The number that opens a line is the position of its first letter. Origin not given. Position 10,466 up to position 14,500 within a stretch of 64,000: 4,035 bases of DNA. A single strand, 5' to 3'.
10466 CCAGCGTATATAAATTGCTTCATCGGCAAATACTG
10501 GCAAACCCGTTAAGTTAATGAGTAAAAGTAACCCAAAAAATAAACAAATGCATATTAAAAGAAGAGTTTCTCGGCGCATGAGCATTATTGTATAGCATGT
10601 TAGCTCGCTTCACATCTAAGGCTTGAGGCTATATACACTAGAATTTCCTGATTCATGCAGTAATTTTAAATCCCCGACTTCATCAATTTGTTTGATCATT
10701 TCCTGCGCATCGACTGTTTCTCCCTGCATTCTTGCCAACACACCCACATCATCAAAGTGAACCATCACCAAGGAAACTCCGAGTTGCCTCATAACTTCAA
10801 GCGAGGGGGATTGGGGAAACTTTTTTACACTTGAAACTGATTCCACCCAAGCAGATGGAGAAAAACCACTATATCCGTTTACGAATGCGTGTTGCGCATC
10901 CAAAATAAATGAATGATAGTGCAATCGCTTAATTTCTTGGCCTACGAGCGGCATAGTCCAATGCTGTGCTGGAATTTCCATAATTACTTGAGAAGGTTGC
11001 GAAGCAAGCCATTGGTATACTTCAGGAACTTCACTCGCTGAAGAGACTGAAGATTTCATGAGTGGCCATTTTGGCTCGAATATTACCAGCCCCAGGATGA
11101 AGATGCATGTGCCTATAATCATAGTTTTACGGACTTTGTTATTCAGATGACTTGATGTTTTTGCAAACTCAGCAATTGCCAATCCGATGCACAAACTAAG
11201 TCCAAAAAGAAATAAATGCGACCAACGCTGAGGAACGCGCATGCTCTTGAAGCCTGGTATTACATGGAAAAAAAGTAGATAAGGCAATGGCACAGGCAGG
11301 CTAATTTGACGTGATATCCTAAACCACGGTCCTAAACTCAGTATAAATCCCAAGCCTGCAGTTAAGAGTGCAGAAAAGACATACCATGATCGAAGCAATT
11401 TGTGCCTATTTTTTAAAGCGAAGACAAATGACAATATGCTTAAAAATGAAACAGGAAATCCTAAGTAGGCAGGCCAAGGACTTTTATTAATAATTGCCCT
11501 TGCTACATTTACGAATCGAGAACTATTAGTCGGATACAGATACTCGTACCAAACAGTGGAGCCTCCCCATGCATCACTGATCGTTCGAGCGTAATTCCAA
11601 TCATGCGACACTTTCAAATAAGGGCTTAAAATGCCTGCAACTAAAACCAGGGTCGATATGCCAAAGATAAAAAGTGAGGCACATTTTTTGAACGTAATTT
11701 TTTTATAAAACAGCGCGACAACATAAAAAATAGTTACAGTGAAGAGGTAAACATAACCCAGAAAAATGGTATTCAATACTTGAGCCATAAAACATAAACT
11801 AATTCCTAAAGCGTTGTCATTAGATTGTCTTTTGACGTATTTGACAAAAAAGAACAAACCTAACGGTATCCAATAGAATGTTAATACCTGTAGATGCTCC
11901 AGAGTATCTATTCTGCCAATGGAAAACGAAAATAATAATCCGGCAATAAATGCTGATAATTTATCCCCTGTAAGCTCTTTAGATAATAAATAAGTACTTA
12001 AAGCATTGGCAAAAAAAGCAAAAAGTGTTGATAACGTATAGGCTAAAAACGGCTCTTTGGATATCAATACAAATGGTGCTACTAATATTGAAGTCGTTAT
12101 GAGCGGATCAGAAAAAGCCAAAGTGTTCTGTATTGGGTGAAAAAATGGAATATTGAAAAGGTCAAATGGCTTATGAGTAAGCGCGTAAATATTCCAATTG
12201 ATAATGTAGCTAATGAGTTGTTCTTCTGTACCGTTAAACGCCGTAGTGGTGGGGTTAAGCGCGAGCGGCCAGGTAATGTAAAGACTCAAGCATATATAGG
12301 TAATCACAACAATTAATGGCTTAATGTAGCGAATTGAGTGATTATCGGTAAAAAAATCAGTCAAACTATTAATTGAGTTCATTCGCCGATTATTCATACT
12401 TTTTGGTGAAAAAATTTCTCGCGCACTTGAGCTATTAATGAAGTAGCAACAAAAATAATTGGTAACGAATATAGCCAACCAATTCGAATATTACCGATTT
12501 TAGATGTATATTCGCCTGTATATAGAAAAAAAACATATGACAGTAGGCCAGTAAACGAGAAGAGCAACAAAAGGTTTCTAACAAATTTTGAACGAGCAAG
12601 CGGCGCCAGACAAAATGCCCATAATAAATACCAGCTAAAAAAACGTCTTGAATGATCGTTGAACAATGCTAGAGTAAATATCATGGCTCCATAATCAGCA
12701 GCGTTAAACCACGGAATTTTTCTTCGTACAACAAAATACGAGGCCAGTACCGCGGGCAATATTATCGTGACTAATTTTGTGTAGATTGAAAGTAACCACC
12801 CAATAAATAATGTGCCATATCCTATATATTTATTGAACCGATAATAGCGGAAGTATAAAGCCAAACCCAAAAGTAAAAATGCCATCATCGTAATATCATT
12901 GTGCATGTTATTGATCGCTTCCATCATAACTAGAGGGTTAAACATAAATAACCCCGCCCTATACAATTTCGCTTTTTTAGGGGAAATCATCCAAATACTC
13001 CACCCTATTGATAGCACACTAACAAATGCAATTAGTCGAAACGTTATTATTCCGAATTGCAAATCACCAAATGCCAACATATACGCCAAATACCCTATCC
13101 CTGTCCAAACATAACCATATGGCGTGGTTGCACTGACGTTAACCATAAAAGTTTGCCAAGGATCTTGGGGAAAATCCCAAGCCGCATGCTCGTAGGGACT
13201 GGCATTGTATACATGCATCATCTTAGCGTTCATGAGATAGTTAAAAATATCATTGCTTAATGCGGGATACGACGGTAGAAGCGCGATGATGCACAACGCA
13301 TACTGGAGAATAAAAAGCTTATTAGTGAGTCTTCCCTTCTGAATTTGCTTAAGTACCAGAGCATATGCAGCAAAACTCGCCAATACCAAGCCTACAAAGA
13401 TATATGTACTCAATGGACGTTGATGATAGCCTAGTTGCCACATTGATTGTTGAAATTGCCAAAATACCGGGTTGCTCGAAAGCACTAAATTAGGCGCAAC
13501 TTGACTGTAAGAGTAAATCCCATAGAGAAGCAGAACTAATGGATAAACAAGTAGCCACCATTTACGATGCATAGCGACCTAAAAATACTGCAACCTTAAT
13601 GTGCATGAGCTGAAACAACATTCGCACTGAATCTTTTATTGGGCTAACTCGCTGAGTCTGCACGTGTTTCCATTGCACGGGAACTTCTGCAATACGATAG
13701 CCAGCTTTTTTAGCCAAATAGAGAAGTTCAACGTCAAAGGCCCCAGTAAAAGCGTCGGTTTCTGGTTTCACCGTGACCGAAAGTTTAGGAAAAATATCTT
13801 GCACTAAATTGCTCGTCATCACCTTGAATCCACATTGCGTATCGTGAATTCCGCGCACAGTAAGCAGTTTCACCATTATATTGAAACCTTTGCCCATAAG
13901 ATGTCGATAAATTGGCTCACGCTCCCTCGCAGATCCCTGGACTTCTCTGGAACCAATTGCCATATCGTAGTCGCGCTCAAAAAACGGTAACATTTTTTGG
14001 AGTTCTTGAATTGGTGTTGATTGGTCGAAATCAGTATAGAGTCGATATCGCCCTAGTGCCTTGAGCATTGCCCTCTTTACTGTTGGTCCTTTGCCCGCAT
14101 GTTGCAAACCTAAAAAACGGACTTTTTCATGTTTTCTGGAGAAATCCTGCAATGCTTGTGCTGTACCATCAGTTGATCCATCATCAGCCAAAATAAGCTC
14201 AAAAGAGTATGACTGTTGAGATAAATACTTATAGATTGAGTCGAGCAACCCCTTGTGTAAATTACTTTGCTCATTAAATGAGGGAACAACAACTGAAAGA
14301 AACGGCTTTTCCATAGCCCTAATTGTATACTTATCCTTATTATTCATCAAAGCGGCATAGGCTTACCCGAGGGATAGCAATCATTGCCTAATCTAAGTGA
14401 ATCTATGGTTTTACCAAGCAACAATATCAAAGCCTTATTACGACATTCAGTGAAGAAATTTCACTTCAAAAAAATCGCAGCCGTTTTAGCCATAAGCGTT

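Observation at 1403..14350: Ten-gene, translationally coupled envelope-glycosylation operon with four to five paralogous GT-C membrane enzymes.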

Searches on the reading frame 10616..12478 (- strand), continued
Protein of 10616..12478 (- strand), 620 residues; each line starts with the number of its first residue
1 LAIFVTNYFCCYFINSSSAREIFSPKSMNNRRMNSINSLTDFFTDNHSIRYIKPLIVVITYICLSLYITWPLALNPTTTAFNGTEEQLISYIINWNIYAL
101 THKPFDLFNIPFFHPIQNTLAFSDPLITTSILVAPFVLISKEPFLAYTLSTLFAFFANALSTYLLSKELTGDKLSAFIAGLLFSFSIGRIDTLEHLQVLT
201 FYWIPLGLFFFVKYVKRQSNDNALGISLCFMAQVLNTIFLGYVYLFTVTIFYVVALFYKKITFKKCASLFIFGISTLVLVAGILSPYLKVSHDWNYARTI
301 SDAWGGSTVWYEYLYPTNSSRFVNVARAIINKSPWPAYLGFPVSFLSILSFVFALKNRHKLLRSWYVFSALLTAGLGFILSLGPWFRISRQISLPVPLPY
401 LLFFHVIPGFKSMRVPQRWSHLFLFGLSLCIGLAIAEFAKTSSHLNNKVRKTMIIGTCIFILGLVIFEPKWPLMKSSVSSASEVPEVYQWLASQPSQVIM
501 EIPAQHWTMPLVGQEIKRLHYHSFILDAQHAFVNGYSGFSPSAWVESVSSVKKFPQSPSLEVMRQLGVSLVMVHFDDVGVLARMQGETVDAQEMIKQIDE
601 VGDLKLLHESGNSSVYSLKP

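Call 105: search_protein_families(library=pfam, proteins=[P0227, P0228, P0229, P0235, P0238, P0244, P0253, P0260, P0299, P0373], max_evalue=0.01)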
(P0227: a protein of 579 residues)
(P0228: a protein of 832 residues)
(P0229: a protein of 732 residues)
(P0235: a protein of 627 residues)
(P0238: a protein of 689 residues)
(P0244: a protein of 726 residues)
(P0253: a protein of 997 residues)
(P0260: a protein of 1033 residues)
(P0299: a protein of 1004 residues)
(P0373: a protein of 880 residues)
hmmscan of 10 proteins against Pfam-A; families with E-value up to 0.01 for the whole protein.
P0227 (579 aa): 0 families

P0228 (832 aa): 1 family
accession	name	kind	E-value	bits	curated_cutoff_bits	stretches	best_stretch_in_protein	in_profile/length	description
PF16158.11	N_BRCA1_IG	-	2.4e-05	25.3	28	1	724-806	8-87/108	Ig-like domain from next to BRCA1 gene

P0229 (732 aa): 0 families

P0235 (627 aa): 1 family
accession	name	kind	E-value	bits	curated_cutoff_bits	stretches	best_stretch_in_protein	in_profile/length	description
PF13946.11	DUF4214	-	0.00057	20.3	23.2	1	574-623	21-70/72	Domain of unknown function (DUF4214)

P0238 (689 aa): 1 family
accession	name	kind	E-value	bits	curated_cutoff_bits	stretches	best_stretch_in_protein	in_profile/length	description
PF10131.15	PTPS_related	-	0.0091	14.9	26.4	0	88-232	16-163/621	6-pyruvoyl-tetrahydropterin synthase related domain; membrane protein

P0244 (726 aa): 3 families
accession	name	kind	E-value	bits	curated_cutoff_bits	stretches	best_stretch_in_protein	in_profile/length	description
PF00754.31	F5_F8_type_C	-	1.4e-14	54.7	28.2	1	597-718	6-121/127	F5/8 type C domain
PF22633.2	F5_F8_type_C_2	-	1.9e-11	44.9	27.8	1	606-707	1-91/91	NedA-like, galactose-binding domain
PF10131.15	PTPS_related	-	0.00044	19.3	26.4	1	94-233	14-156/621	6-pyruvoyl-tetrahydropterin synthase related domain; membrane protein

P0253 (997 aa): 0 families

P0260 (1033 aa): 4 families
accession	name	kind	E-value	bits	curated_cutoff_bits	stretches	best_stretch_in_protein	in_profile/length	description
PF10131.15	PTPS_related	-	0.00025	20.1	26.4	1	98-233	12-150/621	6-pyruvoyl-tetrahydropterin synthase related domain; membrane protein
PF20176.3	DUF6541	-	0.00042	19.2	29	1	397-597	430-645/646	Family of unknown function (DUF6541)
PF19510.5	DUF6044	-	0.003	16.5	27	1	101-254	85-236/564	Protein of unknown function (DUF6044)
PF16353.11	LacZ_4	-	0.0037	17.9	27.3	0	636-680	5-45/87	Beta-galactosidase, domain 4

P0299 (1004 aa): 4 families
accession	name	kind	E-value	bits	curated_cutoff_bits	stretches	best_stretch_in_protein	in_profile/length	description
PF09586.16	YfhO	-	2.2e-07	30.1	28.5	1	135-320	93-281/835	Bacterial membrane protein YfhO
PF10131.15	PTPS_related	-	2.9e-06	26.5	26.4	1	123-257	15-152/621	6-pyruvoyl-tetrahydropterin synthase related domain; membrane protein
PF13860.13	FlgD_ig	-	0.0018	18.6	27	0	824-855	18-49/79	FlgD Ig-like domain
PF19830.4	DUF6311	-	0.0037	17.5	27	1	105-340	71-294/303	Family of unknown function (DUF6311)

P0373 (880 aa): 1 family
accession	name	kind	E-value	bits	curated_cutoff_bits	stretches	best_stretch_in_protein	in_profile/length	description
PF16158.11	N_BRCA1_IG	-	0.00057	20.9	28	1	822-873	57-108/108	Ig-like domain from next to BRCA1 gene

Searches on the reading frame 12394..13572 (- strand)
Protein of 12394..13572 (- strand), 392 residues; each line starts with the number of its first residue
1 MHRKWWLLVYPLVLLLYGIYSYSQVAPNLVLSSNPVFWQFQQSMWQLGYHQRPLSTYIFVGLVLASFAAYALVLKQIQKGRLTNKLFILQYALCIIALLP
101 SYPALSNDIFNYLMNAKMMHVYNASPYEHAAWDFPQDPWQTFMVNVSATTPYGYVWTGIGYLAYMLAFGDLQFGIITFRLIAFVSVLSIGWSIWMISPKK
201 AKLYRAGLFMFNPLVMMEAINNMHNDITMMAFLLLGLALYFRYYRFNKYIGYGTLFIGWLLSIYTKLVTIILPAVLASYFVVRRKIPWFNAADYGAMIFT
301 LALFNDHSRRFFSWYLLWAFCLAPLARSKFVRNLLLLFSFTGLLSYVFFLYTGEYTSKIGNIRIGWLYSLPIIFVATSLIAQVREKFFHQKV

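Call 4: search_protein_families(library=pfam, proteins=[window:12394-13572:-], max_evalue=0.01)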
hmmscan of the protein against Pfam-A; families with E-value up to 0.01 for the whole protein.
window:12394-13572:- (392 aa): 0 families

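Call 5: search_protein_families(library=ncbifam, proteins=[window:12394-13572:-], max_evalue=0.01)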
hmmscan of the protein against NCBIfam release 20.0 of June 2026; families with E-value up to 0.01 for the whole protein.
window:12394-13572:- (392 aa): 2 families
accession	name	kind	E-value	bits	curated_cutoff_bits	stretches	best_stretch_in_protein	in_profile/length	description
TIGR03459.1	crt_membr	equivalog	1.3e-13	50.6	439.4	1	35-244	27-237/470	alpha-(1->6)-mannopyranosyltransferase A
NF038066.1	MptB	equivalog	2.5e-12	46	40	1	62-242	113-298/553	polyprenol phosphomannose-dependent alpha 1,6 mannosyltransferase MptB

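Call 7: search_protein_families(library=pfam, proteins=[window:12394-13572:-], max_evalue=10)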
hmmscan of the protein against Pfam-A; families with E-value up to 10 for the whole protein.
window:12394-13572:- (392 aa): 1 family
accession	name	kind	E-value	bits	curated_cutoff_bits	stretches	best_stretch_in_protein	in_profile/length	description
PF01006.25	HCV_NS4a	-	0.16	12.1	27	1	55-72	1-18/55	Hepatitis C virus non-structural protein NS4a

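Call 52: search_solved_structures(query=window:12394-13572:-, max_evalue=1)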
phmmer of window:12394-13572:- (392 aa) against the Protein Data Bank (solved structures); distinct sequences matched with E-value up to 1: 0.

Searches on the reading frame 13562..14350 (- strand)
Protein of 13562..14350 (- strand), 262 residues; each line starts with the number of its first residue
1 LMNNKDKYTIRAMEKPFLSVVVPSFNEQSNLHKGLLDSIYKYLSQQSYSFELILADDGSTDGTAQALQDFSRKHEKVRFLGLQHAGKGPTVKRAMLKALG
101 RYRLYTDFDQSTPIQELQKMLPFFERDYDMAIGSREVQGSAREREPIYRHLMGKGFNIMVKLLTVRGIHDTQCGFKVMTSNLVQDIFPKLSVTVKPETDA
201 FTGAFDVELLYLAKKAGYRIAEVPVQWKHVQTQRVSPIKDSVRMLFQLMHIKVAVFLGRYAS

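Call 4: search_protein_families(library=pfam, proteins=[window:13562-14350:-], max_evalue=0.01)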
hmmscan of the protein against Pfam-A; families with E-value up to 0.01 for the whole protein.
window:13562-14350:- (262 aa): 2 families
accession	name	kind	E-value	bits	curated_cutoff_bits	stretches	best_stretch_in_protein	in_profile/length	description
PF00535.33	Glycos_transf_2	-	1.5e-20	74.2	23.3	1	19-186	1-167/168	Glycosyl transferase family 2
PF13641.12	Glyco_tranf_2_3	-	1.5e-06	28.9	27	1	18-232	3-211/230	Glycosyltransferase like family 2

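Call 5: search_protein_families(library=ncbifam, proteins=[window:13562-14350:-], max_evalue=0.01)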
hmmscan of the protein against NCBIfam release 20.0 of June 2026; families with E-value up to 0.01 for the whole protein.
window:13562-14350:- (262 aa): 18 families
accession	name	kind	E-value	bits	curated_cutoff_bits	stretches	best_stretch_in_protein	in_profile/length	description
NF047588.1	GlcsyltransPgfSStrep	equivalog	1.8e-13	50.4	500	1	18-184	3-165/308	glycosyltransferase PgfS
TIGR03937.1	PgaC_IcaA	equivalog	1.4e-12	47.3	422.3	1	5-110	34-136/407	poly-beta-1,6-N-acetyl-D-glucosamine synthase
NF007482.0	PRK10073.1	equivalog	3.1e-12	46.1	423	1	14-120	4-106/334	glycosyltransferase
NF041875.1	EPS_EpsD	equivalog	5e-11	42.6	370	1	18-217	1-193/325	exopolysaccharide biosynthesis glycosyltransferase EpsD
NF047683.1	TeichurnBiosyTuaG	equivalog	5.4e-11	42.6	400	1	14-128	4-116/252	teichuronic acid biosynthesis protein TuaG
NF041391.1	DPhHxTase_Halo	equivalog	2.1e-10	39.9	375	1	53-230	27-186/213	dolichyl-phosphate hexose transferase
NF050050.1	ProtGlycPglI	equivalog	7.1e-10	38.7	500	1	15-135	1-119/306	GalNAc(5)-diNAcBac-PP-undecaprenol beta-1,3-glucosyltransferase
NF007986.1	PRK10714.1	equivalog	9.8e-10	37.9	529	1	18-184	8-170/316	undecaprenyl-phosphate 4-deoxy-4-formamido-L-arabinose transferase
TIGR03111.1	glyc2_xrt_Gpos1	hypoth_equivalog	1.2e-06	27.6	363.95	1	12-131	45-163/439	TIGR03111 family XrtG-associated glycosyltransferase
NF038302.1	EPS_HpsE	equivalog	1.7e-06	27.3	300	1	18-130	3-117/307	hormogonium polysaccharide biosynthesis glycosyltransferase HpsE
TIGR04283.1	glyco_like_mftF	equivalog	2.5e-06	27.3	182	1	18-72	1-51/221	TIGR04283 family arsenosugar biosynthesis glycosyltransferase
NF053739.1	GlytfEpsEBac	equivalog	2.9e-06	26.5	450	1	30-129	11-112/265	glycosyltransferase EpsE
TIGR04182.1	glyco_TIGR04182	equivalog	5.8e-06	25.9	325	1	19-250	3-216/293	S-layer glycoprotein N-glycosyltransferase AglJ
TIGR04009.1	wcaE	equivalog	1.8e-05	24.1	369.2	1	17-106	2-89/248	colanic acid biosynthesis glycosyltransferase WcaE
NF010496.0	PRK13915.1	equivalog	6.8e-05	22.1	262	1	14-110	29-127/307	glucosyl-3-phosphoglycerate synthase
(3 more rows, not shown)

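Call 50: search_solved_structures(query=window:13562-14347:-, max_evalue=0.001)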
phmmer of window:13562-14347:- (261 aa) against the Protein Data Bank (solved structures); distinct sequences matched with E-value up to 0.001: 19.
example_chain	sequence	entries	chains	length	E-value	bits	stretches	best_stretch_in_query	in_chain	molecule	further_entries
5mlz_A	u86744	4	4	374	1.2e-15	60.9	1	17-185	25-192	Dolichol monophosphate mannose synthase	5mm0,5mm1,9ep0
2z87_A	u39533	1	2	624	1.1e-10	44.7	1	13-131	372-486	Chondroitin synthase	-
2z86_A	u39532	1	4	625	1.1e-10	44.7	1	13-131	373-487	Chondroitin synthase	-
8bz8_A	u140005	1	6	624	8.4e-09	38.5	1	16-136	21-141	Glycosyltransferase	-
8bz4_A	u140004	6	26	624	8.5e-09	38.5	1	16-136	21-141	Glycosyltransferase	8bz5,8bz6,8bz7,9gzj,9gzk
5eke_A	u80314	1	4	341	4.8e-07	32.8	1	17-178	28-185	Uncharacterized glycosyltransferase sll0501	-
5ekp_C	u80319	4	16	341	4.8e-07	32.8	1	17-178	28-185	Uncharacterized glycosyltransferase sll0501 | Glycosyltransferase sll0501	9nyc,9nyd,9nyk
9nye_A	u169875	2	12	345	5e-07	32.7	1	17-178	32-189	Glycosyltransferase sll0501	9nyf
5hea_A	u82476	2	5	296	2.2e-06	30.7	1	16-110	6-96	Putative glycosyltransferase (GalT1)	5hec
9hwj_A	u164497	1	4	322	5.9e-06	29.2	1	17-182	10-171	Undecaprenyl-phosphate 4-deoxy-4-formamido-L-arabinose transferase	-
5tze_C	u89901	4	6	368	1.8e-05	27.6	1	17-127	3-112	Glycosyl transferase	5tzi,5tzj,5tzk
9bhc_C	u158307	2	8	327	1.9e-05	27.6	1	17-177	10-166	Undecaprenyl-phosphate 4-deoxy-4-formamido-L-arabinose transferase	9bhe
6yv7_B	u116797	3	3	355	2.1e-05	27.4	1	14-115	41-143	Glycosyl transferase, family 2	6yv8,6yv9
6yv7_A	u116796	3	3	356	2.1e-05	27.4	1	14-115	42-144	Glycosyl transferase, family 2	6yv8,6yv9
8vxh_A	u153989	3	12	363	2.3e-05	27.3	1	17-177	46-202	Undecaprenyl-phosphate 4-deoxy-4-formamido-L-arabinose transferase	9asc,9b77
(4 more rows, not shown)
